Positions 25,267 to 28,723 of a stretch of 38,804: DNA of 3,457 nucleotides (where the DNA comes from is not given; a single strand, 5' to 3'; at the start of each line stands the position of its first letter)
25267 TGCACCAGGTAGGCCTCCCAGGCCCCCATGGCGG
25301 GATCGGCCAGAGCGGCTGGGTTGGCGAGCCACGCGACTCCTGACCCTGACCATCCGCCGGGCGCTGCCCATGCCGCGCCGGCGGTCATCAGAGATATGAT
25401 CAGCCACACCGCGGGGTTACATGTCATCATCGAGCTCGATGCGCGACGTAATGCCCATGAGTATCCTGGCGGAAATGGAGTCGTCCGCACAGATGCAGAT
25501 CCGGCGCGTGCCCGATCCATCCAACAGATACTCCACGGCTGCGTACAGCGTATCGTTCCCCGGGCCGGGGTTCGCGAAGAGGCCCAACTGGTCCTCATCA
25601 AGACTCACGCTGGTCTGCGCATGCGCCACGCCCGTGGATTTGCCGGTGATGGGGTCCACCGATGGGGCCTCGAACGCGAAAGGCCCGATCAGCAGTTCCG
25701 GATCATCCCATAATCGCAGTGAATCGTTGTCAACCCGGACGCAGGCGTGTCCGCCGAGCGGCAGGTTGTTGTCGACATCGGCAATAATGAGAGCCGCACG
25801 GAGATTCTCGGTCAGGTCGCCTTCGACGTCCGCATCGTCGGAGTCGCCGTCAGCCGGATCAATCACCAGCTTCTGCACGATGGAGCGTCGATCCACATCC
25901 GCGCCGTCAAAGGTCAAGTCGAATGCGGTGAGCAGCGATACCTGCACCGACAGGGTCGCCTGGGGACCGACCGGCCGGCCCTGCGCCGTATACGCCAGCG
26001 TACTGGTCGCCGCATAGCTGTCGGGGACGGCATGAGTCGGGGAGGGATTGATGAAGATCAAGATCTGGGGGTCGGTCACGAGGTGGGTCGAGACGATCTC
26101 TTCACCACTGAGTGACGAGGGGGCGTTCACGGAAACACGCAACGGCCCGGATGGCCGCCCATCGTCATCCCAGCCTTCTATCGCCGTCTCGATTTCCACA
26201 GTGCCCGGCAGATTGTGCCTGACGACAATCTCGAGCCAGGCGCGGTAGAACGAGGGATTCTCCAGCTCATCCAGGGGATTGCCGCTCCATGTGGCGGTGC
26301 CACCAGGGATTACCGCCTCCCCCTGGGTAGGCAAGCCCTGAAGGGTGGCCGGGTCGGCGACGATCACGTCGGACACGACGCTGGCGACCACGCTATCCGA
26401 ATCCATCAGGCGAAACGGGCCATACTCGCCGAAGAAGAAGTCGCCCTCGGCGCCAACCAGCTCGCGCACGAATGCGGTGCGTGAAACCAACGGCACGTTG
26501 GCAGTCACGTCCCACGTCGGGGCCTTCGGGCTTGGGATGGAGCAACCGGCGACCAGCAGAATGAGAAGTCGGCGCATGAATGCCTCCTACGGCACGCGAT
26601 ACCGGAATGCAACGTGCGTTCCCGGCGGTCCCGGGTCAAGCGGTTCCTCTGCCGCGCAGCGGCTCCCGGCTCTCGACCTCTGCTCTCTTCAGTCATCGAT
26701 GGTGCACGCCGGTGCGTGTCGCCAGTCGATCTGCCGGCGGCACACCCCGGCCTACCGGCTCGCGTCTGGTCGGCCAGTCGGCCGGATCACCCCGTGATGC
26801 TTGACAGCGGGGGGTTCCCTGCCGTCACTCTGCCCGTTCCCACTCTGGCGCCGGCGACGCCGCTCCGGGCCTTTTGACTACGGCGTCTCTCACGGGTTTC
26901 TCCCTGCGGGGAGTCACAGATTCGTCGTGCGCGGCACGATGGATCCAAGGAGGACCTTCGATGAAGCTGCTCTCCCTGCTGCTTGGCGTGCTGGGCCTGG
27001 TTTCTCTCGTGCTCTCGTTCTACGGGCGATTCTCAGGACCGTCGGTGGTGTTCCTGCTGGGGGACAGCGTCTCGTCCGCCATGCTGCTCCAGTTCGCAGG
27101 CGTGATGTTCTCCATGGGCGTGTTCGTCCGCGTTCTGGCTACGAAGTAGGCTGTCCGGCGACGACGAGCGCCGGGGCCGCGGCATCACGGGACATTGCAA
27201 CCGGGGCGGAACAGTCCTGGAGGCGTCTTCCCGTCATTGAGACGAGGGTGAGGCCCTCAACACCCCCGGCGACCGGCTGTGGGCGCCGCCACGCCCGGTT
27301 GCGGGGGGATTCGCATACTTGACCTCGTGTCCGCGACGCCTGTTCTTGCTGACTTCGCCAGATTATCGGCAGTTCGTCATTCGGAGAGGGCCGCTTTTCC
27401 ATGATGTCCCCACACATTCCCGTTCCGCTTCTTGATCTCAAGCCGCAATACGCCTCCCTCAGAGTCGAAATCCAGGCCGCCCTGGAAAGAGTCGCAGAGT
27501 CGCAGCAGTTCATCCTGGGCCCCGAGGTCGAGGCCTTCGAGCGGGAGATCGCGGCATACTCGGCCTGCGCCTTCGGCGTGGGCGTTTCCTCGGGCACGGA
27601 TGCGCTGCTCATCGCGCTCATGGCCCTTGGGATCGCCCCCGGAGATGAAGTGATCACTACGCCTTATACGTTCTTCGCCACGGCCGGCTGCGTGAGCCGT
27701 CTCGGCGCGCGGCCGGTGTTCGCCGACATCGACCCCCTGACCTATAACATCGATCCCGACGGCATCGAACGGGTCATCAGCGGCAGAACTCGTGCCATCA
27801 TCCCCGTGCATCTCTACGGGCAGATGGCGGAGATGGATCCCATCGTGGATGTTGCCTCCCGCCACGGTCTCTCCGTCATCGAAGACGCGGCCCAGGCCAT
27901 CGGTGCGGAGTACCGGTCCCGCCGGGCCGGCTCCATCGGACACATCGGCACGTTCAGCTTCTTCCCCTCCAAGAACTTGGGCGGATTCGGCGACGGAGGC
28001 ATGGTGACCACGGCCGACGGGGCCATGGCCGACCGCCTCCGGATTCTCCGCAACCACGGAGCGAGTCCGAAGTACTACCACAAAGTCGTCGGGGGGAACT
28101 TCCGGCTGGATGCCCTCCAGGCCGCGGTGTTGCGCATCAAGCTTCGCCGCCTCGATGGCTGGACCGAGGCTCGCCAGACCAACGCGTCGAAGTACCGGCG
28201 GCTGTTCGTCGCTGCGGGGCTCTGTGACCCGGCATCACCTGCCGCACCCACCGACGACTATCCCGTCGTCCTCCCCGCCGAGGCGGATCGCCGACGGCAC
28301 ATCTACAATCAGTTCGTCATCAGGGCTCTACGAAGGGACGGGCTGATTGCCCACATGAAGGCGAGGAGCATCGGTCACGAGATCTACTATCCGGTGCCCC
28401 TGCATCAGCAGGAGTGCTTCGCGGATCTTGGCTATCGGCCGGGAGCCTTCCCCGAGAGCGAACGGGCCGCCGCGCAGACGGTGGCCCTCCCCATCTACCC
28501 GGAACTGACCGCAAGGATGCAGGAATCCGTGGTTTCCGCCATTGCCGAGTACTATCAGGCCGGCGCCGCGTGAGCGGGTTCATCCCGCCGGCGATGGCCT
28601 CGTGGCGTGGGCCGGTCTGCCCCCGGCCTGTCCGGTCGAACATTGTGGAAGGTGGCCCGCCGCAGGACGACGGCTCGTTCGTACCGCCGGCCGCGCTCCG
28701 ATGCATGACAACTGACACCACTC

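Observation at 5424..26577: A 21-kb, 13-gene Wzx/Wzy-type glycan operon with a non-canonical parts list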

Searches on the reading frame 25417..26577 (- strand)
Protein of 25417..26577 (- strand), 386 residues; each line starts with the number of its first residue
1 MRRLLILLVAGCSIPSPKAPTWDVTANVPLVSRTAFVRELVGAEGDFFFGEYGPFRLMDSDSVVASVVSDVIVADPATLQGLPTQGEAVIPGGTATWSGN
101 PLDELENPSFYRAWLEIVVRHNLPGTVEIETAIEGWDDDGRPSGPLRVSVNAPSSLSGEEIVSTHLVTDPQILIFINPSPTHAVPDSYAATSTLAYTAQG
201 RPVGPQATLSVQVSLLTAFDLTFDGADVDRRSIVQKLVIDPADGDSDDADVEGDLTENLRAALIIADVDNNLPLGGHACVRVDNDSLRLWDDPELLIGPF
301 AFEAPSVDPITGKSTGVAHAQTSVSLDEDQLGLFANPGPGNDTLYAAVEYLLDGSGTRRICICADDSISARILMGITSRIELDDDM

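Call 4: search_protein_families(library=pfam, proteins=[window:25417-26577:-], max_evalue=0.01)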
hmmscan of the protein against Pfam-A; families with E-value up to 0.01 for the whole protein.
window:25417-26577:- (386 aa): 0 families

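Call 11: search_protein_families(library=ncbifam, proteins=[window:25417-26577:-], max_evalue=0.01)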
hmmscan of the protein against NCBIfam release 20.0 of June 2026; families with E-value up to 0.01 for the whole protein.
window:25417-26577:- (386 aa): 0 families

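Call 22: search_protein_families(library=pfam, proteins=[window:25417-26577:-], max_evalue=10)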
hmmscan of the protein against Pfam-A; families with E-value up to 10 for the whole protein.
window:25417-26577:- (386 aa): 0 families

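Call 70: search_solved_structures(query=window:25417-26577:-, max_evalue=5)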
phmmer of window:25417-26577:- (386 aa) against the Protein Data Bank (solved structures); distinct sequences matched with E-value up to 5: 0.

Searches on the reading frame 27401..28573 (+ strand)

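Call 5: search_protein_families(library=pfam, proteins=[window:27401-28573:+], max_evalue=0.01)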
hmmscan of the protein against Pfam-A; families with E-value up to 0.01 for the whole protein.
window:27401-28573:+ (390 aa): 5 families
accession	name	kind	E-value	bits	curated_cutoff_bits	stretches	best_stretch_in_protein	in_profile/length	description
PF01041.23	DegT_DnrJ_EryC1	-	1.7e-117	393.1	19.8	1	21-381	4-359/360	DegT/DnrJ/EryC1/StrS aminotransferase family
PF01053.26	Cys_Met_Meta_PP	-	0.00073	18.6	27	1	41-165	52-176/381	Cys/Met metabolism PLP-dependent enzyme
PF00155.27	Aminotran_1_2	-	0.0012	18.5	19.7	1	43-169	44-192/361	Aminotransferase class I and II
PF01212.27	Beta_elim_lyase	-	0.0019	18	27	1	41-168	32-174/288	Beta-eliminating lyase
PF00266.25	Aminotran_5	-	0.0055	16.2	21.5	0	62-168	67-181/371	Aminotransferase class-V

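Call 52: search_protein_families(library=ncbifam, proteins=[window:27401-28573:+], max_evalue=0.001)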
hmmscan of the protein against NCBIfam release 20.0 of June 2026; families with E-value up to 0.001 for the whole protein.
window:27401-28573:+ (390 aa): 20 families
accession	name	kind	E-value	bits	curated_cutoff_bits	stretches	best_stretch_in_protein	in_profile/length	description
TIGR03588.1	PseC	equivalog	6.4e-70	236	423.5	1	26-383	15-378/380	UDP-4-amino-4,6-dideoxy-N-acetyl-beta-L-altrosamine transaminase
NF008687.0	PRK11706.1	equivalog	4.9e-63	213.1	375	1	62-385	52-374/375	dTDP-4-amino-4,6-dideoxygalactose transaminase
NF008658.2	PRK11658.1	equivalog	6.5e-61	206.1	631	1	25-383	17-375/379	UDP-4-amino-4-deoxy-L-arabinose aminotransferase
TIGR04181.1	NHT_00031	hypoth_equivalog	3.7e-55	187.2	420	1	40-271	29-278/359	LegC family aminotransferase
TIGR02379.1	ECA_wecE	subfamily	9.3e-54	182.6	434.85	1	60-385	50-375/376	dTDP-4-amino-4,6-dideoxy-D-glucose transaminase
TIGR04427.1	PLP_DesI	equivalog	5.5e-49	167.3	650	1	28-371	38-369/390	dTDP-4-dehydro-6-deoxyglucose aminotransferase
NF011936.0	PRK15407.1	equivalog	1.2e-45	156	423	2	37-220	61-251/440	lipopolysaccharide biosynthesis protein RfbH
NF006488.0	PRK08912.1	equivalog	2.2e-07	30.1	498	1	62-160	92-184/387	aminotransferase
TIGR01326.1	OAH_OAS_sulfhy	subfamily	1.4e-06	27.3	495.1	1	38-168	54-184/418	O-acetylhomoserine aminocarboxypropyltransferase/cysteine synthase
NF041364.1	GntC_guanitoxin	equivalog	2.8e-06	26.5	415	1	60-163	63-174/356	guanitoxin biosynthesis PLP-dependent (S)-gamma-hydroxy-L-arginine cyclodehydratase GntC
NF006096.0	PRK08248.1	equivalog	1.2e-05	24.1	726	1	37-166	60-189/431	homocysteine synthase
NF004650.0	PRK05994.1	equivalog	3e-05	23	667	1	38-174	60-196/427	O-acetylhomoserine aminocarboxypropyltransferase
NF006569.0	PRK09082.1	subfamily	5.2e-05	22.5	420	1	60-134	94-168/386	methionine aminotransferase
NF005816.0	PRK07682.1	equivalog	8.7e-05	21.3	620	1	65-163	99-203/390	aminotransferase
NF009079.0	PRK12414.1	subfamily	0.00013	21.1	481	1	62-134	96-167/384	methionine aminotransferase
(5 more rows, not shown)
